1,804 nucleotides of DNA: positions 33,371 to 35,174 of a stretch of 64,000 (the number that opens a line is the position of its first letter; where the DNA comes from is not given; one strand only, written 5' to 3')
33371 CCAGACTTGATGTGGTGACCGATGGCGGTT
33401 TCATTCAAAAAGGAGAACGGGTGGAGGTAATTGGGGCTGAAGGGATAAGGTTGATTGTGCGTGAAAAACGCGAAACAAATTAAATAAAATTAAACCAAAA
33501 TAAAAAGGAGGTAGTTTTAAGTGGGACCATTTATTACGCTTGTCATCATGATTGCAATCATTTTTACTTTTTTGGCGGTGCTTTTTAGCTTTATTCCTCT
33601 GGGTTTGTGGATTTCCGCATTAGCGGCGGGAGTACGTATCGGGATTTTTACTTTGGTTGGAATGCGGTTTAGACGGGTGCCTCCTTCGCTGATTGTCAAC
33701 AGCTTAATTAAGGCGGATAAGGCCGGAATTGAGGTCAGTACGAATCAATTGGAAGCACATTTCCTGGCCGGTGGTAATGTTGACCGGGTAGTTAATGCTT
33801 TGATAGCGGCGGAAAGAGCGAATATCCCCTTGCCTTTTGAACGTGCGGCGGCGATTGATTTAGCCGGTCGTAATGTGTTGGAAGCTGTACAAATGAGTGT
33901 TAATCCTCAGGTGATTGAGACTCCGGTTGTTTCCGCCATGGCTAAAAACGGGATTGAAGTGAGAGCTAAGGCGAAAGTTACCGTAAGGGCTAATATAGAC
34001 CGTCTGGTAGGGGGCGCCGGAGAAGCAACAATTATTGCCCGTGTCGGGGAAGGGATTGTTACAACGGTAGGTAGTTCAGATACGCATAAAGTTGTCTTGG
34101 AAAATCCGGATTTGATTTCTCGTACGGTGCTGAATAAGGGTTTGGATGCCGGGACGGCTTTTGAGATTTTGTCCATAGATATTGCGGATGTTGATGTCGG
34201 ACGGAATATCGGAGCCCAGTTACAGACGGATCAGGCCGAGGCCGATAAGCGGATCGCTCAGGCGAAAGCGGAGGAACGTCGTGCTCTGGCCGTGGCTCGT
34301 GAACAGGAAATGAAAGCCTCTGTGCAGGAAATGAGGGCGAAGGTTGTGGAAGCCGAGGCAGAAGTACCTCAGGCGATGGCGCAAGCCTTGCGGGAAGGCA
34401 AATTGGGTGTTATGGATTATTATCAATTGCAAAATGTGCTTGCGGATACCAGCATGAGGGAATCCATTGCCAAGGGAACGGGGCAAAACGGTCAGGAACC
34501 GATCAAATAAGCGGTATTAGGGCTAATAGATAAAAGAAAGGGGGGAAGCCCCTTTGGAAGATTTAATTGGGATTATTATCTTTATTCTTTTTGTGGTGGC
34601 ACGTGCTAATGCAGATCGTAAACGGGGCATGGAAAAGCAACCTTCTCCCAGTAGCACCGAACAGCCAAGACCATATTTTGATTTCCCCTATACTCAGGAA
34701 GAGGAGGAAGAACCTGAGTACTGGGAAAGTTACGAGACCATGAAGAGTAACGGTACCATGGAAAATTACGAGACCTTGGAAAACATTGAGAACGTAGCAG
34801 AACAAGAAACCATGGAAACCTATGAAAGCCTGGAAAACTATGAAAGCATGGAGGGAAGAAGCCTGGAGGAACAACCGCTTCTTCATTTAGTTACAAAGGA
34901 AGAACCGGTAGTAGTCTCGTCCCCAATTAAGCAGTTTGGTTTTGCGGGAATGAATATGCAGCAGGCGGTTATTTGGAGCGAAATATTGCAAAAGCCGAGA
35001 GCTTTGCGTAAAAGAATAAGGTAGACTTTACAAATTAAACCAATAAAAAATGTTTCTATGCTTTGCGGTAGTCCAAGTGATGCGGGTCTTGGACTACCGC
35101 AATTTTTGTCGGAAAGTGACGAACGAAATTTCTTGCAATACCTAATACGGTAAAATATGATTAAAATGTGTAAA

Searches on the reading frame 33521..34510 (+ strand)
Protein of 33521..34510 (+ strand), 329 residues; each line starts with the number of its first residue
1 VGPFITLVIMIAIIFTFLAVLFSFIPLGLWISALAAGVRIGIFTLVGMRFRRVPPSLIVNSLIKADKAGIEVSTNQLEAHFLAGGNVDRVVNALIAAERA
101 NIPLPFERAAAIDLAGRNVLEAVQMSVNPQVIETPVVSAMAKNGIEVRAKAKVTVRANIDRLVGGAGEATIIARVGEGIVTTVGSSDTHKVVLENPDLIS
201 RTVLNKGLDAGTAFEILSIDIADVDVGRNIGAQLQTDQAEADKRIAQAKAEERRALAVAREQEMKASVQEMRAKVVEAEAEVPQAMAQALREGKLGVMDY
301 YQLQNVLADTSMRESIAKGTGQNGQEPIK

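Call 4: search_protein_families(library=pfam, proteins=[window:33521-34510:+])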
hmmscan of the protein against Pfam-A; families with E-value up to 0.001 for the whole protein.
window:33521-34510:+ (329 aa): 2 families
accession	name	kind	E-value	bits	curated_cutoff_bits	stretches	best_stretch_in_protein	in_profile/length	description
PF12127.13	FloA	-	8e-165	547.9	34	1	8-318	2-312/314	Flotillin-like protein FloA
PF02403.27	Seryl_tRNA_N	-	9.2e-06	26.3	28.2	1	190-287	5-102/108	Seryl-tRNA synthetase N-terminal domain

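Call 10: find_encoding_contigs(protein=window:33521-34510:+, flank=10000, max_places=10)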
Protein window:33521-34510:+ (329 aa): 8 contigs read that carry it; 2 places shown.
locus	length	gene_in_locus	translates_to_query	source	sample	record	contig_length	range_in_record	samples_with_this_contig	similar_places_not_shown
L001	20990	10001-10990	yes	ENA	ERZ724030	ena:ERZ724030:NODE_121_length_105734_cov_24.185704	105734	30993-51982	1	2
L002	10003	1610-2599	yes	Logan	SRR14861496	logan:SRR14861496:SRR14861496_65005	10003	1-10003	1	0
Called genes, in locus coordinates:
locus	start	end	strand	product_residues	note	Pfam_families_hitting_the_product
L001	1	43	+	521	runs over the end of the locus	PF00118:Cpn60_TCP1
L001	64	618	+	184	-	PF01025:GrpE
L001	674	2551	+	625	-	PF00012:HSP70, PF06723:MreB_Mbl, PF00012:HSP70, PF02782:FGGY_C (faint)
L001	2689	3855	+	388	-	PF00226:DnaJ, PF01556:DnaJ_C, PF27659:CHP02642 (faint), PF00684:DnaJ_CXXCXGXG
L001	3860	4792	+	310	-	PF06325:PrmA, PF01135:PCMT, PF05175:MTS, PF12847:Methyltransf_18 (weak), PF13847:Methyltransf_31 (weak), PF13649:Methyltransf_25 (weak)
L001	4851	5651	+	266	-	PF20260:PUA_4, PF04452:Methyltrans_RNA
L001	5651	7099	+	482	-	PF00919:UPF0004, PF04055:Radical_SAM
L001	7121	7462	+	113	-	PF11969:DcpS_C, PF01230:HIT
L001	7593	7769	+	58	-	PF01165:Ribosomal_S21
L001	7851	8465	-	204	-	PF01464:SLT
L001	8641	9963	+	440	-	PF01972:SDH_protease (faint), PF25145:NfeD1b_N, PF24961:NfeD_membrane, PF01957:NfeD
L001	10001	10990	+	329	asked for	PF12127:FloA, PF02403:Seryl_tRNA_N (weak)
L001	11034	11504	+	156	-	-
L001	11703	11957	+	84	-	PF07873:YabP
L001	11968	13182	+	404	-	PF06898:YqfD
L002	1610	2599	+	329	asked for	PF12127:FloA, PF02403:Seryl_tRNA_N (weak)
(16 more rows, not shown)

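Call 15: find_related_loci(query=window:33521-34510:+, collection=genome_contigs, flank=10000)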
Query window:33521-34510:+ (329 aa) in genome_contigs; peptide patterns used: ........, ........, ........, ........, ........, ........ (x = any residue, [..] = any of these).
599 stretches matched a pattern (row limit reached: there are more); 486 encode a relative of the query (tblastn E <= 1e-3); the best 80 are kept; 80 distinct loci.
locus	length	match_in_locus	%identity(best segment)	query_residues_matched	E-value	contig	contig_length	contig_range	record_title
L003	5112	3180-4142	91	1-322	0e+0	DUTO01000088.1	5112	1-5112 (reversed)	MAG TPA_asm: Clostridia bacterium isolate AS05jafATM_84 28945_AS05, whole genome shotgun sequence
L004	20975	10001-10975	89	5-329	0e+0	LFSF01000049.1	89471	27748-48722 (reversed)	MAG: Clostridiales bacterium DTU073 scaffold6729, whole genome shotgun sequence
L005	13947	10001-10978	88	1-325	0e+0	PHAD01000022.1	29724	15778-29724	MAG: Firmicutes bacterium HGW-Firmicutes-12 08E140C01_z5_2013_Ig3399_v2_scaffold_1202, whole genome shotgun sequence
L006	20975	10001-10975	86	1-325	0e+0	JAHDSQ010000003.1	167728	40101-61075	MAG: Clostridia bacterium isolate SV3-B7.1 k141_66970, whole genome shotgun sequence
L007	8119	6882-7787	87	23-327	3e-176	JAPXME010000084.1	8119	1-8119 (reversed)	MAG: Clostridiaceae bacterium isolate binned_ad_5.45 NODE_9474_length_8119_cov_1.240616, whole genome shotgun sequence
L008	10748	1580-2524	84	4-318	6e-176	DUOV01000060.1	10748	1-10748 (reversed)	MAG TPA_asm: Clostridia bacterium isolate AS08sgBPME_225 90230_AS08, whole genome shotgun sequence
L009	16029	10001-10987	80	1-329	3e-173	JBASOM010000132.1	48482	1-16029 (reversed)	MAG: Tepidanaerobacteraceae bacterium isolate MFD13476_ilm_asm_bin3 k127_54663, whole genome shotgun sequence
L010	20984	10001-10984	80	5-329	1e-172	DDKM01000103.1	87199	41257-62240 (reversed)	MAG TPA_asm: Firmicutes bacterium UBA2598 UBA2598_contig_163, whole genome shotgun sequence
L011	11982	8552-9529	80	1-327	1e-172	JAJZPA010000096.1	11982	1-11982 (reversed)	MAG: Bacillota bacterium isolate SKS1.bin106 NODE_9513_length_11982_cov_2.222353, whole genome shotgun sequence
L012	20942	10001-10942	83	7-318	4e-172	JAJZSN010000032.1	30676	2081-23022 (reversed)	MAG: Bacillota bacterium isolate SKS3.bin3 NODE_2129_length_30676_cov_2.124358, whole genome shotgun sequence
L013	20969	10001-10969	80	4-327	5e-172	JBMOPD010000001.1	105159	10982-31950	MAG: Bacillota bacterium isolate Betzabe_MAG119 MAG119_1, whole genome shotgun sequence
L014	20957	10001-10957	81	4-323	1e-171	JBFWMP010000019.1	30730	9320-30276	MAG: Clostridia bacterium isolate CA_2019_NHSR_92 NODE_3441_length_30730_cov_7.563409_NHSR, whole genome shotgun sequenc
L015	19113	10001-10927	83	18-327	8e-171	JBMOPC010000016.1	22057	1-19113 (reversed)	MAG: Bacillota bacterium isolate Betzabe_MAG118 MAG118_16, whole genome shotgun sequence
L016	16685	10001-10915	85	17-321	2e-170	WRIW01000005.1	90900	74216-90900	MAG: Clostridiales bacterium isolate Nt197P3bin58 Ga0082212_10000190, whole genome shotgun sequence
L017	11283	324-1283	82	4-318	2e-170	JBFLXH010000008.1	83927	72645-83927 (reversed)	MAG: Bacillota bacterium isolate MAG053 MAG053_8, whole genome shotgun sequence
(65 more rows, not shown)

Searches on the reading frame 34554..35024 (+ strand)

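Call 4: search_protein_families(library=pfam, proteins=[window:34554-35024:+])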
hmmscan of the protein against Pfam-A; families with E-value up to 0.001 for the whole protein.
window:34554-35024:+ (156 aa): 0 families

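Call 25: search_protein_families(library=pfam, max_evalue=1, proteins=[window:34554-35024:+])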
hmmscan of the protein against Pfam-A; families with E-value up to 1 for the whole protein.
window:34554-35024:+ (156 aa): 3 families
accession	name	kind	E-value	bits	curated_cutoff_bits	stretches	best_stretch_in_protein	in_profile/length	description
PF20087.4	DUF6479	-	0.085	13.7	25.4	1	4-55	25-77/120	Family of unknown function (DUF6479)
PF25667.1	ASFV_P17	-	0.17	12.4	27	1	6-46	50-90/117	African swine fever virus minor capsid protein p17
PF00728.28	Glyco_hydro_20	-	0.25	11.1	22.3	1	39-84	264-306/348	Glycosyl hydrolase family 20, catalytic domain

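Call 26: search_protein_families(library=ncbifam, max_evalue=0.01, proteins=[window:34554-35024:+])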
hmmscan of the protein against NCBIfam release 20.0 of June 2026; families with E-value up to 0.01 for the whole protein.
window:34554-35024:+ (156 aa): 0 families
